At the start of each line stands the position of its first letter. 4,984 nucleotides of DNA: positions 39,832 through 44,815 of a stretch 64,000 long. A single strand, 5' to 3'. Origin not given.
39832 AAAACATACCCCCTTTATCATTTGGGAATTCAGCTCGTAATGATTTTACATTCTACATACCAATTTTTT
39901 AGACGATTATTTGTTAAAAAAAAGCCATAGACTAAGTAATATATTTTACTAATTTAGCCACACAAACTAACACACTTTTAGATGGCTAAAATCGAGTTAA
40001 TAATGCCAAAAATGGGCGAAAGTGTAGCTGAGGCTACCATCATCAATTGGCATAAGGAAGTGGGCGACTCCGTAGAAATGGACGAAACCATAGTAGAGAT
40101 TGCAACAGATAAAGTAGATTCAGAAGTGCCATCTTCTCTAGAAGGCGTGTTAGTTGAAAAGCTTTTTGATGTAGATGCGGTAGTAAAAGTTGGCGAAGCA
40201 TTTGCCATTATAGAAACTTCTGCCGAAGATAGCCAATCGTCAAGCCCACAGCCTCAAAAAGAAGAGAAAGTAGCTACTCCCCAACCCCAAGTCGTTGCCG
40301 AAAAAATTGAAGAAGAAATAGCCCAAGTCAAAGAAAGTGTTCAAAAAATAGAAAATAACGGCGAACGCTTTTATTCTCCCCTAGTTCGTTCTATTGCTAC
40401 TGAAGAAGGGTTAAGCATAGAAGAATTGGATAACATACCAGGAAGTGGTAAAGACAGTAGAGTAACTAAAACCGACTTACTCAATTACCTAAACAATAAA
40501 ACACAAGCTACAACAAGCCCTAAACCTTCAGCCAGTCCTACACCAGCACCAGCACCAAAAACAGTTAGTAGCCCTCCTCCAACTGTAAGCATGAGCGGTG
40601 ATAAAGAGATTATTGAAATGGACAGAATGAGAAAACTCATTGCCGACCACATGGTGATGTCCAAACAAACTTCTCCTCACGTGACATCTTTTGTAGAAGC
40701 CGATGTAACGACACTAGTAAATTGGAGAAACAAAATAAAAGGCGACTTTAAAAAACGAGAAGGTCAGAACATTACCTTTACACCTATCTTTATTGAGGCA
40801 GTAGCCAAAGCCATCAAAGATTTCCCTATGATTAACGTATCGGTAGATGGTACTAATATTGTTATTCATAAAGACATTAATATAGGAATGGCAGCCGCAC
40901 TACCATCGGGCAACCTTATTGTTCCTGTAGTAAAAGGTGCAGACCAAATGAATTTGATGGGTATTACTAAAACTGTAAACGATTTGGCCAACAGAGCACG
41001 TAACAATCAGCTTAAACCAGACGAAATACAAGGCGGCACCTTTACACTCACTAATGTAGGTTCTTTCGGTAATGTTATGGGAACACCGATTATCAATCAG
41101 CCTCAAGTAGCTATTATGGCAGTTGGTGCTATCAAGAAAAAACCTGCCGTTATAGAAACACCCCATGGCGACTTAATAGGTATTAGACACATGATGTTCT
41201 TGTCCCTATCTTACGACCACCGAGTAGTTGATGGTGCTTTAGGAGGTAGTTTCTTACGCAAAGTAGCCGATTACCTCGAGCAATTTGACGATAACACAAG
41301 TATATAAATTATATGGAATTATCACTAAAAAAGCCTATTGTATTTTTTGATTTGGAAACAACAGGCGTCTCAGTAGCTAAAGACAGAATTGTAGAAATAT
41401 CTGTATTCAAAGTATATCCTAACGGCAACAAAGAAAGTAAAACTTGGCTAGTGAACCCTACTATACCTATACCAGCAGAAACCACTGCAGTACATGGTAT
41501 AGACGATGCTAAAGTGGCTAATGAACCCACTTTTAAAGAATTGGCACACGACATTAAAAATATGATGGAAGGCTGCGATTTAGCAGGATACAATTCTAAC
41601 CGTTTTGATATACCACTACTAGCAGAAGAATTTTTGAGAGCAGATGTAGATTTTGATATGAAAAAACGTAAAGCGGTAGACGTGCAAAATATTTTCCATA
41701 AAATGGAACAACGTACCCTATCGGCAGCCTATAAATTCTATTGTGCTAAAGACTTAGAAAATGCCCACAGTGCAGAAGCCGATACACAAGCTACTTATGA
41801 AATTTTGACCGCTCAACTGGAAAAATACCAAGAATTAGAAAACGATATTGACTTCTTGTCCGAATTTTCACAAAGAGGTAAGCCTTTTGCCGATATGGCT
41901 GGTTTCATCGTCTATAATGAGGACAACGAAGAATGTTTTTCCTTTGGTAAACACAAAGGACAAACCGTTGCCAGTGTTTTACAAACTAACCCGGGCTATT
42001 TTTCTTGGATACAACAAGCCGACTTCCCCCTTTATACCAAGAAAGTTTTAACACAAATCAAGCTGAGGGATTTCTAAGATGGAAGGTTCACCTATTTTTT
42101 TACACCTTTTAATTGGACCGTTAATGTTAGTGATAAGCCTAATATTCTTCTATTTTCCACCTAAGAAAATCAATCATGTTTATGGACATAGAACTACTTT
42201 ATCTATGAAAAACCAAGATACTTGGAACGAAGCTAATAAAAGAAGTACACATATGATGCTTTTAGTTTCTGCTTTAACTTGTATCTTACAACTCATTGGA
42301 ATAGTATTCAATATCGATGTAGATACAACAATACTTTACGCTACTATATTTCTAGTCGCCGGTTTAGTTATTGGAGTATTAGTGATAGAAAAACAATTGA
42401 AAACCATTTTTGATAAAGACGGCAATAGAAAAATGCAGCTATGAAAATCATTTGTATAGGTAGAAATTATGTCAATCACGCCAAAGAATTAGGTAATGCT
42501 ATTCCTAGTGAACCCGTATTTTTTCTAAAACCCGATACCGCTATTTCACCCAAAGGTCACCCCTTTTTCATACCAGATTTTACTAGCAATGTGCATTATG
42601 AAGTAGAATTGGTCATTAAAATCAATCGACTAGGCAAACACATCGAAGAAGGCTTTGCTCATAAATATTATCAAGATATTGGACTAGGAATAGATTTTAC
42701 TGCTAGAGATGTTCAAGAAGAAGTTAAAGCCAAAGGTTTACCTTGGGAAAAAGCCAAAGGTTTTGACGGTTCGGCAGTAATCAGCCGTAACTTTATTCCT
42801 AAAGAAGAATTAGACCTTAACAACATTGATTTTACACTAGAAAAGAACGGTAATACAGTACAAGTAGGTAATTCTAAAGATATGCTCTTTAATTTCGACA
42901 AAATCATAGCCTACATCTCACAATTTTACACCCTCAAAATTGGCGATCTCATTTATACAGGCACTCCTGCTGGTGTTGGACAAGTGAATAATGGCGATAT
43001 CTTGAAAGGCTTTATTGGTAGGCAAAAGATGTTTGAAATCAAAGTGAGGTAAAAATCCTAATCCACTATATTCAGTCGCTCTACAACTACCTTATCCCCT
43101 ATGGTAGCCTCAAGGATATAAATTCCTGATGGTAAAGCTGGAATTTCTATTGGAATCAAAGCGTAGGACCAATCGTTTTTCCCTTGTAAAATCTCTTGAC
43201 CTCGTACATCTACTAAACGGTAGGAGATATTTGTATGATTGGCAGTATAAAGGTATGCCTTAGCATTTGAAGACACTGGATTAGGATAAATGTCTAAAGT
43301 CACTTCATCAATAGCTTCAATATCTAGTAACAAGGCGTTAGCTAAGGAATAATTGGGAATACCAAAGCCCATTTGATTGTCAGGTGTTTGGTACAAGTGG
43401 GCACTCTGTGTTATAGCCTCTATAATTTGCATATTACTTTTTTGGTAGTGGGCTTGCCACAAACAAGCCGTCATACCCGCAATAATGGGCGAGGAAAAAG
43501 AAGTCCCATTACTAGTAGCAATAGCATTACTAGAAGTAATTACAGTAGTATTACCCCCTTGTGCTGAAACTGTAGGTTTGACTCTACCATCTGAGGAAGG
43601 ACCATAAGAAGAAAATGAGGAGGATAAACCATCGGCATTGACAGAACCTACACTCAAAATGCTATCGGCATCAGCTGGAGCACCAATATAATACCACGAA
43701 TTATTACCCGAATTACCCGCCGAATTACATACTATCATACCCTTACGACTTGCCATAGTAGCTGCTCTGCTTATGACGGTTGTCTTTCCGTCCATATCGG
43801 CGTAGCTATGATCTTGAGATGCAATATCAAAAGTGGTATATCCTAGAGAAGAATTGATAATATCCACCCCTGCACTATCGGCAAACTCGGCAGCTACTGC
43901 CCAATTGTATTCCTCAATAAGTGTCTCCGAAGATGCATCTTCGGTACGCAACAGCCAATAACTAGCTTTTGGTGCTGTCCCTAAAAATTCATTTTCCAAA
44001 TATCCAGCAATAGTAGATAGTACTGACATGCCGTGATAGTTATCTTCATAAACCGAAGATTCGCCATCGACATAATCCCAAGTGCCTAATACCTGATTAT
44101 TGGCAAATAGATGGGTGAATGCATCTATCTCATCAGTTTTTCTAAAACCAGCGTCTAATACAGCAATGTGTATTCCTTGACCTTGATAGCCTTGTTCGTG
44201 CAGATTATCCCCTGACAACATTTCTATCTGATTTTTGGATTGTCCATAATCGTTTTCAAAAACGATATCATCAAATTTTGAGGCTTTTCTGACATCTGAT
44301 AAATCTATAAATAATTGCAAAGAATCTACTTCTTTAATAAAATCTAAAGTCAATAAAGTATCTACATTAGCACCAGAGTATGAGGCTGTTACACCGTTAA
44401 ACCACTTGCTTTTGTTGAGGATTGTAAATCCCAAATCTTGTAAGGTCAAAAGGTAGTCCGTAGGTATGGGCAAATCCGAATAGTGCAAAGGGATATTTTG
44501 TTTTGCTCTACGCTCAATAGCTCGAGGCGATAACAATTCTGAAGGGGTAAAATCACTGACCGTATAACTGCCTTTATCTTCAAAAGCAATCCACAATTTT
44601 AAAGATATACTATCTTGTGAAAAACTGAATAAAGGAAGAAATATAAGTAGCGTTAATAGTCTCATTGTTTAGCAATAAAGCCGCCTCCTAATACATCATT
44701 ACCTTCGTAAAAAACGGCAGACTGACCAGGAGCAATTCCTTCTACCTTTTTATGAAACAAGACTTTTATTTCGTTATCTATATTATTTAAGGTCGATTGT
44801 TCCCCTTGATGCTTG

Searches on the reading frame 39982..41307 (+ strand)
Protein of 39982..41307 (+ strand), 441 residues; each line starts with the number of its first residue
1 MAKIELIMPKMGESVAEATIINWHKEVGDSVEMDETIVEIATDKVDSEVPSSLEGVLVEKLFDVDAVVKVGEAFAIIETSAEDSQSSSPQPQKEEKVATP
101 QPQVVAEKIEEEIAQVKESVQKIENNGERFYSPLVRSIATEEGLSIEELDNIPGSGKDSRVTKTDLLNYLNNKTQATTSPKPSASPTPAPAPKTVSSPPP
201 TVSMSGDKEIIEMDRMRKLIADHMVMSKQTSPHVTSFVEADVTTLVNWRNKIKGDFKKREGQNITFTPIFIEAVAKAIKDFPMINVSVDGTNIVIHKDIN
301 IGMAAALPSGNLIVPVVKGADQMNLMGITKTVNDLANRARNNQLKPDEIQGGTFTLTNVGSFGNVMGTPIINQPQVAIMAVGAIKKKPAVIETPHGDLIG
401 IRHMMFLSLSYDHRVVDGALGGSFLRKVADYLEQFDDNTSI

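Call 77: search_protein_families(library=pfam, proteins=[window:39982-41307:+], max_evalue=0.0001)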
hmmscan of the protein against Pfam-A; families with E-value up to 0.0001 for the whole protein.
window:39982-41307:+ (441 aa): 3 families
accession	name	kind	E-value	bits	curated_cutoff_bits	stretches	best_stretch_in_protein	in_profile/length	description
PF00198.28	2-oxoacid_dh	-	2.4e-81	273.1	23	1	207-436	3-228/232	2-oxoacid dehydrogenases acyltransferase (catalytic domain)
PF00364.28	Biotin_lipoyl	-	1.5e-13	50.8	22.1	1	5-77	2-73/73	Biotin-requiring enzyme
PF02817.22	E3_binding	-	2e-08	34.8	23.7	1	130-167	2-36/36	e3 binding domain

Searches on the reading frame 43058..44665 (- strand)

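Call 77: search_protein_families(library=pfam, proteins=[window:43058-44665:-], max_evalue=0.0001)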
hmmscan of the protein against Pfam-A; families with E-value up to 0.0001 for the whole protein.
window:43058-44665:- (535 aa): 2 families
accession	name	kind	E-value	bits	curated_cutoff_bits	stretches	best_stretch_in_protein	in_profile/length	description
PF00082.27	Peptidase_S8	-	6.9e-39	134.3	21.8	1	162-435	1-288/288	Subtilase family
PF18962.6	Por_Secre_tail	-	5.4e-08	33.5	27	1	459-531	1-73/75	Secretion system C-terminal sorting domain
